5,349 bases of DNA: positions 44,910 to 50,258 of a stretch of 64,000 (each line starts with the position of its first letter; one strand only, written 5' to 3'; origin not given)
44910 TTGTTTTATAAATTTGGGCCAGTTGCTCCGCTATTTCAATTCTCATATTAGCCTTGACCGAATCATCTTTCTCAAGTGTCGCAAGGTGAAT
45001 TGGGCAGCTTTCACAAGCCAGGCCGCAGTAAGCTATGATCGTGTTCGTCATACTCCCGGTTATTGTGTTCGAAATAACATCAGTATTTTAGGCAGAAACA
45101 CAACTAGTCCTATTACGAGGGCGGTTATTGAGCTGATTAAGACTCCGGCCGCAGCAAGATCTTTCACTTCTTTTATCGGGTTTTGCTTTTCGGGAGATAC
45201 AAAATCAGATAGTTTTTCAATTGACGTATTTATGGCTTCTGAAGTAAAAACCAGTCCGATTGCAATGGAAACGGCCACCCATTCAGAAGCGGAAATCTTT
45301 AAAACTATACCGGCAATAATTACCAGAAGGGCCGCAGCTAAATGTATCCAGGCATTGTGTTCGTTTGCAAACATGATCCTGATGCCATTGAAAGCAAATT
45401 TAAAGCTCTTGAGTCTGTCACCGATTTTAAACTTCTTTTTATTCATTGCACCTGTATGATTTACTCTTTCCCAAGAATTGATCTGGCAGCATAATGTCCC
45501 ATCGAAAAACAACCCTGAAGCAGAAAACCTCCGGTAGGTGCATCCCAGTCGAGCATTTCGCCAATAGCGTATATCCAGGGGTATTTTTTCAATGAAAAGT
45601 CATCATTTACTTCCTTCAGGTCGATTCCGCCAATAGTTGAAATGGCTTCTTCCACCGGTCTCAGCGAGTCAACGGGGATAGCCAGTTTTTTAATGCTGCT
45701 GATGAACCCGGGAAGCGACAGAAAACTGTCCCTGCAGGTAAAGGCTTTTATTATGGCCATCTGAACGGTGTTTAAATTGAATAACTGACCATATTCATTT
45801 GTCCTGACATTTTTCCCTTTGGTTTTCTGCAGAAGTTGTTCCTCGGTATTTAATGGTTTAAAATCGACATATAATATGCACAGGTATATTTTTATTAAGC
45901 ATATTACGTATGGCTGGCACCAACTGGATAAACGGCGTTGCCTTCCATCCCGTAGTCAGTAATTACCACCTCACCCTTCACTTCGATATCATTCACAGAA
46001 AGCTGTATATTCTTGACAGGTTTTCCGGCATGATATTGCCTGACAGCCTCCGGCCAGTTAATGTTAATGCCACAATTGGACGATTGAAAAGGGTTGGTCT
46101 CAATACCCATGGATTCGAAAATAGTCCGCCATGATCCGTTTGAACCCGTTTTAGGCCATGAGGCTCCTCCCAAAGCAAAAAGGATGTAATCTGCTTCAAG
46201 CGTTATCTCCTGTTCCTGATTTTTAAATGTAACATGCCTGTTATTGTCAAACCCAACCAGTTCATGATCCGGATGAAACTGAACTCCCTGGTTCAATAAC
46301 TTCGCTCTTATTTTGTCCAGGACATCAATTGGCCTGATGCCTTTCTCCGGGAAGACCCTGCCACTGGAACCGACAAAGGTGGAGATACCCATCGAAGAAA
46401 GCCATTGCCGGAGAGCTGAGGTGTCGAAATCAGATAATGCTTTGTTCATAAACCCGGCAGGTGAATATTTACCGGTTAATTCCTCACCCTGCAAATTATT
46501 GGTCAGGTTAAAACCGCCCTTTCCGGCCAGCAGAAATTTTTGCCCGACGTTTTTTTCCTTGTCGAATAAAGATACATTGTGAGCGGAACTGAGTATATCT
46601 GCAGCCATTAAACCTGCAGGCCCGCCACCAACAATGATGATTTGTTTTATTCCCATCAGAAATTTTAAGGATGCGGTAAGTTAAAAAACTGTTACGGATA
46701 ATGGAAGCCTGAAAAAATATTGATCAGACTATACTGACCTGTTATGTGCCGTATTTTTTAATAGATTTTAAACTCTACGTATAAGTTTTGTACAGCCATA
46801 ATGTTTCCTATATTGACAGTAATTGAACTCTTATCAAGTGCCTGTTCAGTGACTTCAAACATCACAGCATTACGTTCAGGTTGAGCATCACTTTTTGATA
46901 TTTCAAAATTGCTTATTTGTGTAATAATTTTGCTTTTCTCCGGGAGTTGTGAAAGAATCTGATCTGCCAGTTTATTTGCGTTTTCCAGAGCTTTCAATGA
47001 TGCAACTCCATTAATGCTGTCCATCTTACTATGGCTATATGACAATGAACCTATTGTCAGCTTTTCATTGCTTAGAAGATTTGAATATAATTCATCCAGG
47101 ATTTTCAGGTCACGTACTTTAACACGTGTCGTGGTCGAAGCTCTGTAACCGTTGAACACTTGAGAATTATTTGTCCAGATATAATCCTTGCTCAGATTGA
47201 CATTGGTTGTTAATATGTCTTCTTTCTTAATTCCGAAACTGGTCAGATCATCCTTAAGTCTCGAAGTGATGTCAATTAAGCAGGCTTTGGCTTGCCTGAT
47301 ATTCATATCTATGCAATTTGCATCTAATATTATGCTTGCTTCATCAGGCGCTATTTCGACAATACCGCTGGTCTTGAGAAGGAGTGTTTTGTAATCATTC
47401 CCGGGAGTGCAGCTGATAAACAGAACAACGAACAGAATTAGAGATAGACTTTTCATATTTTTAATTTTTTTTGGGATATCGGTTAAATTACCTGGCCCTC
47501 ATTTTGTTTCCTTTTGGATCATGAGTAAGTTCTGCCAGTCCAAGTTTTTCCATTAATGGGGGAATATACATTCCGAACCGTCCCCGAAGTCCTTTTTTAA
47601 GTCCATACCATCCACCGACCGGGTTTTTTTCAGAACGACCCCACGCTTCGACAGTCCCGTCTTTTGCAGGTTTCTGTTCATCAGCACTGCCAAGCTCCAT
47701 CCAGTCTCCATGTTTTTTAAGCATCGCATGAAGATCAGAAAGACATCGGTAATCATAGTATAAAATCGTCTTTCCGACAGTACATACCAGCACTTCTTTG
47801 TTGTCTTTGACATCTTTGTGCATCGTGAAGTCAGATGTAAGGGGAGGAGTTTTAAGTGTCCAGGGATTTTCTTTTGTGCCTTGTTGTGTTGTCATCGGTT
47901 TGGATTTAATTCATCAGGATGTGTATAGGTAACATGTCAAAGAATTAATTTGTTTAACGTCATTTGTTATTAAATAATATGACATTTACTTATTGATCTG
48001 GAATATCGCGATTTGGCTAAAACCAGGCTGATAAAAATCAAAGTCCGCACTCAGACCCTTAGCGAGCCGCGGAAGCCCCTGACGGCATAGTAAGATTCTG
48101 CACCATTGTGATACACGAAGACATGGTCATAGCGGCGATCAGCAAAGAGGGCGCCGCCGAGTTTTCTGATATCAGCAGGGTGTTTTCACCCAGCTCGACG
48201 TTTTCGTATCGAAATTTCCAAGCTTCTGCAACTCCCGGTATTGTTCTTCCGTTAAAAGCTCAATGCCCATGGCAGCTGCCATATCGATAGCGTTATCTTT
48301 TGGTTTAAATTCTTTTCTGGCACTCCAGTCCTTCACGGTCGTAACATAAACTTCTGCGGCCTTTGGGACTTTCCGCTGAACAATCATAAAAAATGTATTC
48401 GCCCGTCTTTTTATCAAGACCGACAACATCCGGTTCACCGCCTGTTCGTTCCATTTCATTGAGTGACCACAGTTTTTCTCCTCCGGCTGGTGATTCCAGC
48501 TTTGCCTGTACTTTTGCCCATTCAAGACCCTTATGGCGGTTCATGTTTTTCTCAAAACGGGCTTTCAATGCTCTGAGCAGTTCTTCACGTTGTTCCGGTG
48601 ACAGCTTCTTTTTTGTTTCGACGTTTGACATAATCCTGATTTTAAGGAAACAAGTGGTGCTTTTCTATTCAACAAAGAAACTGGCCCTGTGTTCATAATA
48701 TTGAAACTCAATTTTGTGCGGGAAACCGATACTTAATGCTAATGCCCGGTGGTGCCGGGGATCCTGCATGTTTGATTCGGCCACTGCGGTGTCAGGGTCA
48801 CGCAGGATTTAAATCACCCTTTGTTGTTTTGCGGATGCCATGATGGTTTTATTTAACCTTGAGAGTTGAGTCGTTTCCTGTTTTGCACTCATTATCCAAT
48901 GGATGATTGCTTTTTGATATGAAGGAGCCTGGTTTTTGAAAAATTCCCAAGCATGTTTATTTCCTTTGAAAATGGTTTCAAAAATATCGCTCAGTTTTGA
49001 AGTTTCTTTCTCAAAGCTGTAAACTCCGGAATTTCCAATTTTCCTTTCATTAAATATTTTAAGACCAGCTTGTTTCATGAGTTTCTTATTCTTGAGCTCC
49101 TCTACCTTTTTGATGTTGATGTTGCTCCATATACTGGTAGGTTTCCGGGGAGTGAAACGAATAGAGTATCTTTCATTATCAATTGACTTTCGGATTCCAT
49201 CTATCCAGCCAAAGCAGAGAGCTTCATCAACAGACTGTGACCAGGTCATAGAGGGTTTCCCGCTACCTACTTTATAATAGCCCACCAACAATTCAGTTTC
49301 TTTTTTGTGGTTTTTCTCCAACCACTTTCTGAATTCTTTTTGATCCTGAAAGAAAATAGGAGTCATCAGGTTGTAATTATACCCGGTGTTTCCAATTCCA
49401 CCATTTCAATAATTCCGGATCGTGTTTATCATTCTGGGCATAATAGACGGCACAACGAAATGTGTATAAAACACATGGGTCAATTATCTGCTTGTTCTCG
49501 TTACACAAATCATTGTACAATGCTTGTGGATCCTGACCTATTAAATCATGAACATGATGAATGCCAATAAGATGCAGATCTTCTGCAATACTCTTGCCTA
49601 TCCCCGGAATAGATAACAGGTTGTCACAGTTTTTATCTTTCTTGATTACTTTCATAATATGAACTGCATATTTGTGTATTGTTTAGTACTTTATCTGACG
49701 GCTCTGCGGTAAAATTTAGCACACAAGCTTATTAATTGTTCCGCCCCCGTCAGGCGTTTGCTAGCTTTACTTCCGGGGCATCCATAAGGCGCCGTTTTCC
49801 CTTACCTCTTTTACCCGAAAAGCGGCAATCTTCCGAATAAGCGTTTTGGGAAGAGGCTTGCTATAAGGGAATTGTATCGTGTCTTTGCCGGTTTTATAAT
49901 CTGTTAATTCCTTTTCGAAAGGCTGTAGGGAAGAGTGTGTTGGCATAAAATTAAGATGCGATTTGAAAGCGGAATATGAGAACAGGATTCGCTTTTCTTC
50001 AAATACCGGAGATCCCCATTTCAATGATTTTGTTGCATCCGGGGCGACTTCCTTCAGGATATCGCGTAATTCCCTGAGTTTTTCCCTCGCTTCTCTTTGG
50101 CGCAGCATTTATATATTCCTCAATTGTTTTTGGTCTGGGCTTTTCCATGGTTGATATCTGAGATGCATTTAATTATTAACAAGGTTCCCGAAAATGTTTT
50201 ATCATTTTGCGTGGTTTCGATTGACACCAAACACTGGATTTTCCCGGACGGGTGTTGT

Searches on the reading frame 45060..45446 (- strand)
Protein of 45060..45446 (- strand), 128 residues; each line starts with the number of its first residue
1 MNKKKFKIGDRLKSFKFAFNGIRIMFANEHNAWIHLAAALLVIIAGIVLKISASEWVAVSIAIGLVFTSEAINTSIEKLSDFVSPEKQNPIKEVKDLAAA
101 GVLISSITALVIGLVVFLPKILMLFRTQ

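Call 13: search_protein_families(library=pfam, proteins=[window:45060-45446:-], max_evalue=0.01)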
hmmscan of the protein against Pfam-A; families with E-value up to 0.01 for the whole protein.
window:45060-45446:- (128 aa): 1 family
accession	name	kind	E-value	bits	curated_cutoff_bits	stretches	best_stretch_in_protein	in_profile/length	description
PF01219.24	DAGK_prokar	-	6.6e-31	106.6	22.3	1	16-117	1-102/102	Prokaryotic diacylglycerol kinase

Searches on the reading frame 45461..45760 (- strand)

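Call 13: search_protein_families(library=pfam, proteins=[window:45461-45760:-], max_evalue=0.01)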
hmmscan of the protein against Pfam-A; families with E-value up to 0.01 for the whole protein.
window:45461-45760:- (99 aa): 1 family
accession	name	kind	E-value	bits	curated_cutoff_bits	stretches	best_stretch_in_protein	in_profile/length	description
PF03486.20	HI0933_like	-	1.6e-14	54.4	50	1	33-93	190-243/244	HI0933-like protein Rossmann domain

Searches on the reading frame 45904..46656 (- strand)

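Call 13: search_protein_families(library=pfam, proteins=[window:45904-46656:-], max_evalue=0.01)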
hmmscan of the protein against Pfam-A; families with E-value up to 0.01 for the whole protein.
window:45904-46656:- (250 aa): 10 families
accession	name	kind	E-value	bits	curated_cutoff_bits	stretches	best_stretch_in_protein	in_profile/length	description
PF03486.20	HI0933_like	-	1.4e-40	139.8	50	1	5-189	2-189/244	HI0933-like protein Rossmann domain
PF07992.20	Pyr_redox_2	-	6.2e-08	32.8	26.1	1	5-173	2-117/291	Pyridine nucleotide-disulphide oxidoreductase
PF22780.1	HI0933_like_1st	-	4.3e-07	30.3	27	1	192-245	2-58/165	HI0933-like protein barrel and H2TH domain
PF01494.25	FAD_binding_3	-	1e-05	25.4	22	1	5-25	3-23/349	FAD binding domain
PF01266.30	DAO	-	6.5e-05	23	27.9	0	6-38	2-35/353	FAD dependent oxidoreductase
PF13450.12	NAD_binding_8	-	0.00014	22.5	21.9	1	8-38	1-32/68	NAD(P)-binding Rossmann-like domain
PF00890.30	FAD_binding_2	-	0.0019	17.9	20.4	1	6-81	2-75/414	FAD binding domain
PF04820.20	Trp_halogenase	-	0.0064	15.8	21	1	5-28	1-24/458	Tryptophan halogenase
PF00070.33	Pyr_redox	-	0.0074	17.2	22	0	6-38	2-35/82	Pyridine nucleotide-disulphide oxidoreductase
PF13454.12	NAD_binding_9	-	0.0082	16.6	21.8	0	7-88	1-74/155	FAD-NAD(P)-binding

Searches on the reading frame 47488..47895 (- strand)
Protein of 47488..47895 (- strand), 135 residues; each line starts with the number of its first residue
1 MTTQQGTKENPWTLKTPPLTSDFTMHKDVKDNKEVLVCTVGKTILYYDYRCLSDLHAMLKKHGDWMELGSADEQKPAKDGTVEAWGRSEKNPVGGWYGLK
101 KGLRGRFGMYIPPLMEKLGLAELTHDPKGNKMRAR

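Call 12: search_protein_families(library=pfam, proteins=[window:47488-47895:-], max_evalue=0.01)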
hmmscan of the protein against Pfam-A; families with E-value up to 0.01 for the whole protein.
window:47488-47895:- (135 aa): 1 family
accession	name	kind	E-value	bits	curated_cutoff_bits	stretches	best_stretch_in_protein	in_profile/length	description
PF21619.2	DUF6855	-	7.6e-71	236.5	27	1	5-134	2-131/132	Family of unknown function (DUF6855)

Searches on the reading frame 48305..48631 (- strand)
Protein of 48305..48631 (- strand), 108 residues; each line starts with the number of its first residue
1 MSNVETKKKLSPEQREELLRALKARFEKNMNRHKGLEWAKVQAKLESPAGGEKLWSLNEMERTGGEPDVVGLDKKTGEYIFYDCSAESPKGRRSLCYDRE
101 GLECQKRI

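Call 13: search_protein_families(library=pfam, proteins=[window:48305-48631:-], max_evalue=0.01)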
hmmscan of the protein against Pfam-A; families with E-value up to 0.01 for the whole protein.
window:48305-48631:- (108 aa): 1 family
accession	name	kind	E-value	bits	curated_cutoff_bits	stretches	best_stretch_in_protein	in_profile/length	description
PF14066.11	DUF4256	-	2e-38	132.2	27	1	18-106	1-87/173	Protein of unknown function (DUF4256)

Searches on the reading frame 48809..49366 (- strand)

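Call 12: search_protein_families(library=pfam, proteins=[window:48809-49366:-], max_evalue=0.01)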
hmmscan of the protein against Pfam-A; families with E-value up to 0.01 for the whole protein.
window:48809-49366:- (185 aa): 1 family
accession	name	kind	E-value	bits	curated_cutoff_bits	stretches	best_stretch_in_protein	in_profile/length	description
PF13376.11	OmdA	-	3.3e-14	53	25.6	1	127-179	6-58/60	Bacteriocin-protection, YdeI or OmpD-Associated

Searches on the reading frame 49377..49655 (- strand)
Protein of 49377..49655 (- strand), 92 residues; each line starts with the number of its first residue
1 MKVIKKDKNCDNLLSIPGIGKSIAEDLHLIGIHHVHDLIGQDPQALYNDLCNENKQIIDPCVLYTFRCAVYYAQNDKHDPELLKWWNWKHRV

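Call 12: search_protein_families(library=pfam, proteins=[window:49377-49655:-], max_evalue=0.01)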
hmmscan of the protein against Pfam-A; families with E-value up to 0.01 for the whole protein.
window:49377-49655:- (92 aa): 3 families
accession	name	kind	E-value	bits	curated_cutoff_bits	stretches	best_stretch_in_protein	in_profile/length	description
PF11731.14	Cdd1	-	2.7e-29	101.6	25.5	1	7-90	2-82/86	Pathogenicity locus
PF14520.12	HHH_5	-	0.0014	19.5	27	1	12-46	3-37/57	Helix-hairpin-helix domain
PF04994.19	TfoX_C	-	0.0068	16.9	23.1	1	11-70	3-61/81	TfoX C-terminal domain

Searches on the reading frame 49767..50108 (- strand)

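Call 12: search_protein_families(library=pfam, proteins=[window:49767-50108:-], max_evalue=0.01)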
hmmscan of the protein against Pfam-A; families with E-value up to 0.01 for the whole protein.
window:49767-50108:- (113 aa): 2 families
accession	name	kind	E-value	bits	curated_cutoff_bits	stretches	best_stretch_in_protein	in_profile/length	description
PF08818.16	DUF1801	-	9.1e-16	58.5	27.2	1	8-98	2-84/85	Domain of unknown function (DU1801)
PF18899.5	DUF5655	-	0.0026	18.2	24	1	7-76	12-80/109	Domain of unknown function (DUF5655)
